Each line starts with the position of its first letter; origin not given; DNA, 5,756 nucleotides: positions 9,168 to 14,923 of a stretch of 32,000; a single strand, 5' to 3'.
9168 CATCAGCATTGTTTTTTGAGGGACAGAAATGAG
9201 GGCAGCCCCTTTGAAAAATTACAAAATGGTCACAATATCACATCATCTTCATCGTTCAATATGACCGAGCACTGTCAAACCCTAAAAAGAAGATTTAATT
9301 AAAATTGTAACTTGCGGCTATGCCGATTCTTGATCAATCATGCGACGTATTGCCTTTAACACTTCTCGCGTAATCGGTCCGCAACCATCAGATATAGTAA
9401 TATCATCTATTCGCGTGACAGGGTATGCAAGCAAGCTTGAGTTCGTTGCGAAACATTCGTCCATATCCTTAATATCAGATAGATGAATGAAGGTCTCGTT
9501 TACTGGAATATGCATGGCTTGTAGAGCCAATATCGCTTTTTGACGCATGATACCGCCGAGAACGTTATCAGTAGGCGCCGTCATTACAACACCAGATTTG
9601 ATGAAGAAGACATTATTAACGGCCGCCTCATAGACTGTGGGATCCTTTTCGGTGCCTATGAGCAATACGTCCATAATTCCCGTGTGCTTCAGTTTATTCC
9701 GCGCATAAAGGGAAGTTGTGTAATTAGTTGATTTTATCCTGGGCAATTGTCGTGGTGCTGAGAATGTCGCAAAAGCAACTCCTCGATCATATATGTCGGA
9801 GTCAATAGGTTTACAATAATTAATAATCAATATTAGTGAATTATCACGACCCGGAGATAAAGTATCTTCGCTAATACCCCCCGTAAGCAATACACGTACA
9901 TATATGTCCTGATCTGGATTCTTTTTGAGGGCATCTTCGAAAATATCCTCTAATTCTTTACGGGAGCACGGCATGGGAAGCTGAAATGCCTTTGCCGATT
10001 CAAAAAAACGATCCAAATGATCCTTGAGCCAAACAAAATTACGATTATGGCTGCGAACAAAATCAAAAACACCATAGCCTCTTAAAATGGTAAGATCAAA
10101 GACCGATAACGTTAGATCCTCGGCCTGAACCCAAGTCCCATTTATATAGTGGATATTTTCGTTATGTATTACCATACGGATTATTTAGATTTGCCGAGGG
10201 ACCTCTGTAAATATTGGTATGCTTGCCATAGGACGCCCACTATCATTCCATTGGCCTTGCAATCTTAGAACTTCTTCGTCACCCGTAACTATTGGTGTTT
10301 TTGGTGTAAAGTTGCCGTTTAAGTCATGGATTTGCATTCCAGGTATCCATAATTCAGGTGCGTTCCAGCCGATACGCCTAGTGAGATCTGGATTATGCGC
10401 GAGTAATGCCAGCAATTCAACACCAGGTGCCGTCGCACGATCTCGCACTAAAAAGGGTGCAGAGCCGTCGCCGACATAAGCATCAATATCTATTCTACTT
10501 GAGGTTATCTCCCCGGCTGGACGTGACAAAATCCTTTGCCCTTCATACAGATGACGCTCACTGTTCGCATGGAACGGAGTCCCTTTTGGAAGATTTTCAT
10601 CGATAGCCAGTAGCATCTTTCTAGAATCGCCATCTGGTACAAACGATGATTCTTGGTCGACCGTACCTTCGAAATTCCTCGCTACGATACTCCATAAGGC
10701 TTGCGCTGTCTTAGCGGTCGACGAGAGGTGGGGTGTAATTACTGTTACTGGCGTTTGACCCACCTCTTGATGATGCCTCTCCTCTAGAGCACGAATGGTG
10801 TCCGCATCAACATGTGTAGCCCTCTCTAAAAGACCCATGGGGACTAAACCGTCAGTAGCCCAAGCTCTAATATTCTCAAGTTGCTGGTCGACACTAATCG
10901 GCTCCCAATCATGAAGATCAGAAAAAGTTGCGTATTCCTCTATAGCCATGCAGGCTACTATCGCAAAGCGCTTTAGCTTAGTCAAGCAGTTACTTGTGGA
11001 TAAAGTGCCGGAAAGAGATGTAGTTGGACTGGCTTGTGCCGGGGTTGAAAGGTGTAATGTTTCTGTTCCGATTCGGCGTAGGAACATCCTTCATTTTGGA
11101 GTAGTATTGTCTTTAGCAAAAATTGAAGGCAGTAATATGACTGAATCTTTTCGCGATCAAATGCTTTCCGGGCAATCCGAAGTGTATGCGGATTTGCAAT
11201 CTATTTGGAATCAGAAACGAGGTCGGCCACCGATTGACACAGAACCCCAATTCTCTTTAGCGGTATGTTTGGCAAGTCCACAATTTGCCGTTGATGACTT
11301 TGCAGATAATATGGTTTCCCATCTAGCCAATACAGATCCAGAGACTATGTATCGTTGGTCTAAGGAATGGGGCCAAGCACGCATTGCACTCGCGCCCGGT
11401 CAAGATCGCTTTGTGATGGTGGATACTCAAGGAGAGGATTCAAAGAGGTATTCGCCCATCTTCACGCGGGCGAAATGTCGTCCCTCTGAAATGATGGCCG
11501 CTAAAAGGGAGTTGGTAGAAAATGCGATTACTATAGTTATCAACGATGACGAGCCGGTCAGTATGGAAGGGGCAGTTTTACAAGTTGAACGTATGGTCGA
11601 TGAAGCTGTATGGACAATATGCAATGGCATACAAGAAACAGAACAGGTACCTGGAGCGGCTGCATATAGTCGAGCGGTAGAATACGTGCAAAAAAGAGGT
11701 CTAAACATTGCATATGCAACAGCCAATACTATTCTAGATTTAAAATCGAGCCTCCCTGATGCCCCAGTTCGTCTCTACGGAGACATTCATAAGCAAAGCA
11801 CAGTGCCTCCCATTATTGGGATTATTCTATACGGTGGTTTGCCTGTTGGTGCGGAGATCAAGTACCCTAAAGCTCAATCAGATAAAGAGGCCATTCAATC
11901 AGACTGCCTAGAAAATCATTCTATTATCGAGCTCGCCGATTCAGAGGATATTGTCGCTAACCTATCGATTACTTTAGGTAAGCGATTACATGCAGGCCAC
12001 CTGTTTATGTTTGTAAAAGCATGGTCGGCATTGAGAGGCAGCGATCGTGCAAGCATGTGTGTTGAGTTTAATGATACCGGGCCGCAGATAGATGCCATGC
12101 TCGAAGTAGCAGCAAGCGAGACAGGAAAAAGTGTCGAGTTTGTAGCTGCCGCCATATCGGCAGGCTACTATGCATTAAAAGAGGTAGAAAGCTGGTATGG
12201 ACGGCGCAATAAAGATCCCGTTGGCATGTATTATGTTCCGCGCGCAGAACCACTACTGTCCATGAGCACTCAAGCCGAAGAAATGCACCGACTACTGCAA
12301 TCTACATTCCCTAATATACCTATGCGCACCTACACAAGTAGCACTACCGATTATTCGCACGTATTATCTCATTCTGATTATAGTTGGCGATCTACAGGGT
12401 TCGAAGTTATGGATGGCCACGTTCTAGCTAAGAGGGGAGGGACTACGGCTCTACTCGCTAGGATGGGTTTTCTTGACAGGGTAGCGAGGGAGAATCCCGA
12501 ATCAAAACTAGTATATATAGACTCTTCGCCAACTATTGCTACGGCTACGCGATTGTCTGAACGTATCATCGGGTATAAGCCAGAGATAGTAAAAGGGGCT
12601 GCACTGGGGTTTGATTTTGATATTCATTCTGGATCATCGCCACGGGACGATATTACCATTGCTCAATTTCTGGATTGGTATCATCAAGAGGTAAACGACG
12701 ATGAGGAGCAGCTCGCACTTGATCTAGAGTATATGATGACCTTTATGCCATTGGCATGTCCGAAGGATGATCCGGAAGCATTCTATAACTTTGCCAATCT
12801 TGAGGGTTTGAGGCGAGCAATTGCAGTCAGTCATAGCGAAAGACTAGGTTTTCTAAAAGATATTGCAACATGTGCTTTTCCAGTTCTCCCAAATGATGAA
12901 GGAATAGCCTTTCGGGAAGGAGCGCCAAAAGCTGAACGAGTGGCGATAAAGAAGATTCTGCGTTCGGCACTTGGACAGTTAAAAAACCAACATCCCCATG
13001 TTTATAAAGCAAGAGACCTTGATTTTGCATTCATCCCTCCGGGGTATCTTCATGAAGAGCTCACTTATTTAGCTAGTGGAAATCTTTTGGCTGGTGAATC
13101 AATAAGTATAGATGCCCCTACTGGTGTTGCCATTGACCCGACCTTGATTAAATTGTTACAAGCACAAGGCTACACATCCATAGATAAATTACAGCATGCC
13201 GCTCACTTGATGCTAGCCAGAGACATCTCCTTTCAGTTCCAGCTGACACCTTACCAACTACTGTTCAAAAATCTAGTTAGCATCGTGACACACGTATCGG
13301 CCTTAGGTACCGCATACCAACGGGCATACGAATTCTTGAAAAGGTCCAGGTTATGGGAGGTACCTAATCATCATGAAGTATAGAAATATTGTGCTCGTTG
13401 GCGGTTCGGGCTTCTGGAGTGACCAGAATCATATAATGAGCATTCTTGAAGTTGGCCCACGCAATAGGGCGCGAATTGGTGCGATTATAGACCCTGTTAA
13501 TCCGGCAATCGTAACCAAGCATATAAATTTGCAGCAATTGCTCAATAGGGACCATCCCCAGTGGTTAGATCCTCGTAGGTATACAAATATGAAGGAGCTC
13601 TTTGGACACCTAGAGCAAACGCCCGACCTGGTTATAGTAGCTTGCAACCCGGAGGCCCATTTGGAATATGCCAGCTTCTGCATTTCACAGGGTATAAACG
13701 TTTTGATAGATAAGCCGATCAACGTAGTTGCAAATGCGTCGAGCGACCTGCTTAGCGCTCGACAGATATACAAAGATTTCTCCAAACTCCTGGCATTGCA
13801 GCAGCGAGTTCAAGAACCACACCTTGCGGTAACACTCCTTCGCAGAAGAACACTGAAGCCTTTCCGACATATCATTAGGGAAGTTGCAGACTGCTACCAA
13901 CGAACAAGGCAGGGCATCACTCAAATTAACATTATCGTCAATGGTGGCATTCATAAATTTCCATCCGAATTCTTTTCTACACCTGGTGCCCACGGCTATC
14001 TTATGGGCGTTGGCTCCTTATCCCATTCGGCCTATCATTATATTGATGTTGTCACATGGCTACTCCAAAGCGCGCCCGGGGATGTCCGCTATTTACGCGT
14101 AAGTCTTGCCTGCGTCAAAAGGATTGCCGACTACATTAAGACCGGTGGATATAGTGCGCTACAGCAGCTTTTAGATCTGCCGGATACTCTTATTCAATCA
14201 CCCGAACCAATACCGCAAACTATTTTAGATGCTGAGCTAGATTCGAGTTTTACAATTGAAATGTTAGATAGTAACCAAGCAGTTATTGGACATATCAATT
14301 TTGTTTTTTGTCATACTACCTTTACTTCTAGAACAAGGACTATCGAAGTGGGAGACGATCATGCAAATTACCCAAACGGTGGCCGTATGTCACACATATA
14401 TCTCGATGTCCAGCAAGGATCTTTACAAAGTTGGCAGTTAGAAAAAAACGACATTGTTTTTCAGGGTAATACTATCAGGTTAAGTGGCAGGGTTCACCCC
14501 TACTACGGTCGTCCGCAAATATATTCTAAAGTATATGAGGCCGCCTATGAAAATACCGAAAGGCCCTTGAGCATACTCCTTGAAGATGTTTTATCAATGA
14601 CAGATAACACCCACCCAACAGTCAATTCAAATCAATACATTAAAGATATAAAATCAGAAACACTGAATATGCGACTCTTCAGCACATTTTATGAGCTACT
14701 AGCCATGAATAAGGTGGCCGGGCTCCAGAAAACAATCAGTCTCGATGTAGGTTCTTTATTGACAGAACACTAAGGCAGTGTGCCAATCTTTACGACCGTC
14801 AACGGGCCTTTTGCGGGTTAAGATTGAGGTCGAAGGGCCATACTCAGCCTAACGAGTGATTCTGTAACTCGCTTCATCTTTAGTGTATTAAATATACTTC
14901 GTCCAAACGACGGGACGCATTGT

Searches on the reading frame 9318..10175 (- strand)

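Call 80: search_protein_families(library=pfam, proteins=[window:9318-10175:-], max_evalue=0.0001)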
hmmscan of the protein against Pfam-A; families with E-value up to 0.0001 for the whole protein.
window:9318-10175:- (285 aa): 1 family
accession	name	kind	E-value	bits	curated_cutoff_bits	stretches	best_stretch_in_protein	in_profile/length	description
PF01063.24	Aminotran_4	-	5.1e-47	161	28.5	1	35-256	1-223/223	Amino-transferase class IV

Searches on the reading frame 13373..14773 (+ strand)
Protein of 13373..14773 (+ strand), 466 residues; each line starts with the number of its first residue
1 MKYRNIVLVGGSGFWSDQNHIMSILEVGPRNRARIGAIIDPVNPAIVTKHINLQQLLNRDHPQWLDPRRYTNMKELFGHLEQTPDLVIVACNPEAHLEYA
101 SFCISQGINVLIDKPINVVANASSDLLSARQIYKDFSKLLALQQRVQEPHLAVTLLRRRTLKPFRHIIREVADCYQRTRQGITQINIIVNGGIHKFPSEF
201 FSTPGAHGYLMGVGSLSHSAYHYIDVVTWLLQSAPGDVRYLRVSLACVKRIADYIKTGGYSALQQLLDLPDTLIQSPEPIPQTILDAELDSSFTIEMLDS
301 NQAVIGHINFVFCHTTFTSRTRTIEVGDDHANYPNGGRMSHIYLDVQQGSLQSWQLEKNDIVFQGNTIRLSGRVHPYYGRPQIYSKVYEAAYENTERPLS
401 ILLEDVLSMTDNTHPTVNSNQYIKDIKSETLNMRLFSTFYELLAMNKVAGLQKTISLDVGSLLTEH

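Call 80: search_protein_families(library=pfam, proteins=[window:13373-14773:+], max_evalue=0.0001)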
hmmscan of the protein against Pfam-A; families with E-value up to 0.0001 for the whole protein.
window:13373-14773:+ (466 aa): 1 family
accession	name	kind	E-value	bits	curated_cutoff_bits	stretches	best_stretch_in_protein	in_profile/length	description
PF01408.29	GFO_IDH_MocA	-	1.4e-07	32.7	24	1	5-119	2-98/120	Oxidoreductase family, NAD-binding Rossmann fold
